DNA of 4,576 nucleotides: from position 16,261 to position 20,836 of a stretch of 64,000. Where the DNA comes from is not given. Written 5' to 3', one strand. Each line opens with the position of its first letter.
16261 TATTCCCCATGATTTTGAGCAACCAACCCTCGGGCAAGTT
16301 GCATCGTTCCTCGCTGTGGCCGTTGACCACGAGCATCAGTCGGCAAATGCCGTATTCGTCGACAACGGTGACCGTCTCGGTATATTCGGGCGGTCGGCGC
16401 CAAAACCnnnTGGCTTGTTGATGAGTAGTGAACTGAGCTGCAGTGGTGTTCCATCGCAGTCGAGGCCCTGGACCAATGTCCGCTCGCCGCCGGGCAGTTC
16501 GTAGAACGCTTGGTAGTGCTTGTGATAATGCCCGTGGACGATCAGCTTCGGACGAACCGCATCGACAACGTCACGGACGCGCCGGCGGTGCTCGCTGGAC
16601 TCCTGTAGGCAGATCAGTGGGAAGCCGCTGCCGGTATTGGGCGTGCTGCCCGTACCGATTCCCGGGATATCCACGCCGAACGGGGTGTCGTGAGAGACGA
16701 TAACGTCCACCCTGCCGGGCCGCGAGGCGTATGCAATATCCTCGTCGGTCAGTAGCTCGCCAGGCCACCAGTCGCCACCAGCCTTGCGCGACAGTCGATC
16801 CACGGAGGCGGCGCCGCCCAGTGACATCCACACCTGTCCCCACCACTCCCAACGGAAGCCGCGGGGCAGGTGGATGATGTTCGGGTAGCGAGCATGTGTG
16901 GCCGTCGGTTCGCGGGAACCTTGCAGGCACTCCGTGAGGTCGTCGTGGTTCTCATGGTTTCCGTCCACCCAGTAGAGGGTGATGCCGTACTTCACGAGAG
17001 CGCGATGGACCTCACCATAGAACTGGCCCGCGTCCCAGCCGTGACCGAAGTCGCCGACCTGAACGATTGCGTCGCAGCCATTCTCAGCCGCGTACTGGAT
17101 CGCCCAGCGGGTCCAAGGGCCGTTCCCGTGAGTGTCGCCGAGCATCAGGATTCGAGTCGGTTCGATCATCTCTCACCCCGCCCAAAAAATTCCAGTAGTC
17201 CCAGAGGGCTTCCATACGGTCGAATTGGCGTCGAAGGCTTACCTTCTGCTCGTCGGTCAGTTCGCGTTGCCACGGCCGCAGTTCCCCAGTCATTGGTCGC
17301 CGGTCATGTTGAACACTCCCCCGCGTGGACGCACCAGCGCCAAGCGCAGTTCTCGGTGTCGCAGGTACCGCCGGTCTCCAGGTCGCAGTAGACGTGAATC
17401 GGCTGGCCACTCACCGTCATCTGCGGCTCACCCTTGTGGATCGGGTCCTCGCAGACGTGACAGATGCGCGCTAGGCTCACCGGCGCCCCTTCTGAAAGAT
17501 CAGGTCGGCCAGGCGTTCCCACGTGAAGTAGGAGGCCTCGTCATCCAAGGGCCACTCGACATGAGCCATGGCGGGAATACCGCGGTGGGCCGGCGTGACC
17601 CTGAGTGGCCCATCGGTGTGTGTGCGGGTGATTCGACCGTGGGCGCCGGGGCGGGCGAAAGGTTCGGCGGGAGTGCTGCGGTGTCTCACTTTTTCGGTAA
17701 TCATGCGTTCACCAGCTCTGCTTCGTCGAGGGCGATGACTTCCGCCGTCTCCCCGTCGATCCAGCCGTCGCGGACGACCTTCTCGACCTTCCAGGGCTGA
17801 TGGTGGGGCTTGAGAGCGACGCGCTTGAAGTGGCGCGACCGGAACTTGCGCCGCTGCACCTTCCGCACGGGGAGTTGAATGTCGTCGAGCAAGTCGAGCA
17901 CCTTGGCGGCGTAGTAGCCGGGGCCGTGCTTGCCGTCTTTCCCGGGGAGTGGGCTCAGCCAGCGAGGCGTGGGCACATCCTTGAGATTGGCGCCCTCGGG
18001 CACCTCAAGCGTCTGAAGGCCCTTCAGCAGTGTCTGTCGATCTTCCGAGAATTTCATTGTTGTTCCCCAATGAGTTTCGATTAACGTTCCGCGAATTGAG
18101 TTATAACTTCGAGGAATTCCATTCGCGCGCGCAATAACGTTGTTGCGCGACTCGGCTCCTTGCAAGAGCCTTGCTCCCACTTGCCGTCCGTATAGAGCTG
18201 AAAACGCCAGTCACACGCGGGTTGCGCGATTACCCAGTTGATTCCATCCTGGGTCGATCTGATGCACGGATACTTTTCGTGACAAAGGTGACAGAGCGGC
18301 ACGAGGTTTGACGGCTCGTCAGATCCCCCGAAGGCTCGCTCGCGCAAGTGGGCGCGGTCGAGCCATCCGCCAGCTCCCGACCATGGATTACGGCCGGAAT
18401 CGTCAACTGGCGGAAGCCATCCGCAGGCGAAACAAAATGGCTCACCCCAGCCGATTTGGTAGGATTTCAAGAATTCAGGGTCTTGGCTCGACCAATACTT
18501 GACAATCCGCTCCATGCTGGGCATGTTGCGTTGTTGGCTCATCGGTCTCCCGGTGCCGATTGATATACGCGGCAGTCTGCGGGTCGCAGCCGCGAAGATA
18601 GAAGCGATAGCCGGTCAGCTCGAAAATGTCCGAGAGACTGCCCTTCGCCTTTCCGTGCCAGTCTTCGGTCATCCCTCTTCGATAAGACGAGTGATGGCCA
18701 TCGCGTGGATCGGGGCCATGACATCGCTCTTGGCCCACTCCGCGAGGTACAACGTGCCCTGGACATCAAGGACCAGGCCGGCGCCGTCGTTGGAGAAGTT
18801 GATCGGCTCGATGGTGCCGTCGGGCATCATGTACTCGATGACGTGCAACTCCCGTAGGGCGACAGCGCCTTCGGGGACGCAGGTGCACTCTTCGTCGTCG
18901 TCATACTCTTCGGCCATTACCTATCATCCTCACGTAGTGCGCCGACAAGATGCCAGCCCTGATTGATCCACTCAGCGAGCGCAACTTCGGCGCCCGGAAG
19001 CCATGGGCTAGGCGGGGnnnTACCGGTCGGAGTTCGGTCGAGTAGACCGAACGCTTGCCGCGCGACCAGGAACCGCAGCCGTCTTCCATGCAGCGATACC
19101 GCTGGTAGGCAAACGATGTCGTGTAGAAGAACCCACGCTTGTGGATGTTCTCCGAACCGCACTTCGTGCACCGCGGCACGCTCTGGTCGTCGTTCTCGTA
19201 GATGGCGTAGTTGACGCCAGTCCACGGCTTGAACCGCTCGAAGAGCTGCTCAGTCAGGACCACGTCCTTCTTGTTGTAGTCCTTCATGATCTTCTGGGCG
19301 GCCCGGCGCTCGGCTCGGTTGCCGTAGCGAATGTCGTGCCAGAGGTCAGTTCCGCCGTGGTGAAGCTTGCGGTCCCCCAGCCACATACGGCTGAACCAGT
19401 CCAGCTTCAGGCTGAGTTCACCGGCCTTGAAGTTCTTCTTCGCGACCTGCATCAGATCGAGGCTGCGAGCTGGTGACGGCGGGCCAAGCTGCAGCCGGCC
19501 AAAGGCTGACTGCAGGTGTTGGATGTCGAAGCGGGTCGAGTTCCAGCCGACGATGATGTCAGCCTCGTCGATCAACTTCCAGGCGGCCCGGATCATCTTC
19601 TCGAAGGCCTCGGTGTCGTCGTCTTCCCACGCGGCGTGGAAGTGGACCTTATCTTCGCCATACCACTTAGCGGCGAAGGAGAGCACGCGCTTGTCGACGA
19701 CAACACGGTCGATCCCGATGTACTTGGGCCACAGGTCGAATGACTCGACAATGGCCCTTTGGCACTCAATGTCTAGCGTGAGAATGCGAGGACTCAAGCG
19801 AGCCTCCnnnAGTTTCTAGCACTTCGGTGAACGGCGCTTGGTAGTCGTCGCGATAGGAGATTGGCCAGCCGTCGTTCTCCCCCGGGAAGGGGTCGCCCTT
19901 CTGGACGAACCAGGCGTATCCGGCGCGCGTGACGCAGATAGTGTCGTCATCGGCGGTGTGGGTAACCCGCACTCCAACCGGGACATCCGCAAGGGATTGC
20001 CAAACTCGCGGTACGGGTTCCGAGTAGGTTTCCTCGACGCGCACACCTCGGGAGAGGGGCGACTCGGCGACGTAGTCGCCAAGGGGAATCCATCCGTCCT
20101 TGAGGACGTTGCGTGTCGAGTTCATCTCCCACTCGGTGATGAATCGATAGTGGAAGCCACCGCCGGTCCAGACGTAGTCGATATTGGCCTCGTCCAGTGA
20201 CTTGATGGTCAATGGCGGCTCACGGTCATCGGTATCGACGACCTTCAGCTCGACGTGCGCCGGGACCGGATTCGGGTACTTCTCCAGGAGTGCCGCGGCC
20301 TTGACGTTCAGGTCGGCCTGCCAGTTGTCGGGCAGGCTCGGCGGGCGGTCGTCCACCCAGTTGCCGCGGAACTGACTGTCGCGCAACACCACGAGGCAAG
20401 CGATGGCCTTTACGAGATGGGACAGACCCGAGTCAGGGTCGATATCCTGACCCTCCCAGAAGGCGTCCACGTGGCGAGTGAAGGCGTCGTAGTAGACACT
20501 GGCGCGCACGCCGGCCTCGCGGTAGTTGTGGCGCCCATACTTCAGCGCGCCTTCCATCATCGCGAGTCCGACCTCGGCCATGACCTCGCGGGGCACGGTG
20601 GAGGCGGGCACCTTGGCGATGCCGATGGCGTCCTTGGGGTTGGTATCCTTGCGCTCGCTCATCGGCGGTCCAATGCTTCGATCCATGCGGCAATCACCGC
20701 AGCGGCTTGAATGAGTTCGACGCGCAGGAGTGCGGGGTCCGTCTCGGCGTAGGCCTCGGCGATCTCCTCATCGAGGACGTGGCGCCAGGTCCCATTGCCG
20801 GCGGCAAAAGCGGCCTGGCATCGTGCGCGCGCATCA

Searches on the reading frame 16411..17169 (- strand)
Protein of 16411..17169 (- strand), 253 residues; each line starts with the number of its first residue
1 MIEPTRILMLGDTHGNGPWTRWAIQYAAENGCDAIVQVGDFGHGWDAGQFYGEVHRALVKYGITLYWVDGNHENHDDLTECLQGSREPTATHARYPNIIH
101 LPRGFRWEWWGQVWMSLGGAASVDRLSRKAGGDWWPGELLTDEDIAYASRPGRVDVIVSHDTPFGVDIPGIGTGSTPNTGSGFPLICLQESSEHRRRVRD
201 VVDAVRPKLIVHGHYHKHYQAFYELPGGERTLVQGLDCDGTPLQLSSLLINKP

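Call 69: search_protein_families(library=pfam, proteins=[window:16411-17169:-], max_evalue=0.0001)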
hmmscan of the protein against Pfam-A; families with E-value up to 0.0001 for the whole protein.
window:16411-17169:- (253 aa): 2 families
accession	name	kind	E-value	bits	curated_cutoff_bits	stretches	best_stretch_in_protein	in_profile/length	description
PF00149.33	Metallophos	-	2.4e-11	44.8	21.5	1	6-217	2-190/191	Calcineurin-like phosphoesterase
PF12850.12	Metallophos_2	-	1.1e-06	29.2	27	0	6-78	2-60/154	Calcineurin-like phosphoesterase superfamily domain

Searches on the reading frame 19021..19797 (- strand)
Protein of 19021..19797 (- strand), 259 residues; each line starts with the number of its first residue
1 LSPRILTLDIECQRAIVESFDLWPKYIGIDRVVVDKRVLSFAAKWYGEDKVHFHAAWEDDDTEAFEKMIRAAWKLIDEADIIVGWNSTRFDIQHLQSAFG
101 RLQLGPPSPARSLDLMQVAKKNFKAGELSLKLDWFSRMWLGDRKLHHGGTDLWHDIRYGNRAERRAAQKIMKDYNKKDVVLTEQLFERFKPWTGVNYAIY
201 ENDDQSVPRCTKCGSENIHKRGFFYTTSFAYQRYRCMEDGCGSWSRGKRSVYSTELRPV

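Call 52: search_protein_families(library=pfam, proteins=[window:19021-19797:-], max_evalue=0.0001)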
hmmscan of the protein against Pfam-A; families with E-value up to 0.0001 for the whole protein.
window:19021-19797:- (259 aa): 1 family
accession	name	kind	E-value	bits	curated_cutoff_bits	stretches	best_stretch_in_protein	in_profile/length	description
PF13482.12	RNase_H_2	-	2.8e-09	37.6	22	1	42-188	21-163/165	RNase_H superfamily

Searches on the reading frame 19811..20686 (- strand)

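Call 52: search_protein_families(library=pfam, proteins=[window:19811-20686:-], max_evalue=0.0001)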
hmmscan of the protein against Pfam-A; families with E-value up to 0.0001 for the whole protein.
window:19811-20686:- (292 aa): 1 family
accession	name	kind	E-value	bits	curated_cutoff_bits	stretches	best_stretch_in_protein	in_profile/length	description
PF18909.5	dGTP_diPhyd_N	-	1.6e-24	86.2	27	1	16-114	2-99/99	dATP/dGTP diphosphohydrolase, N-terminal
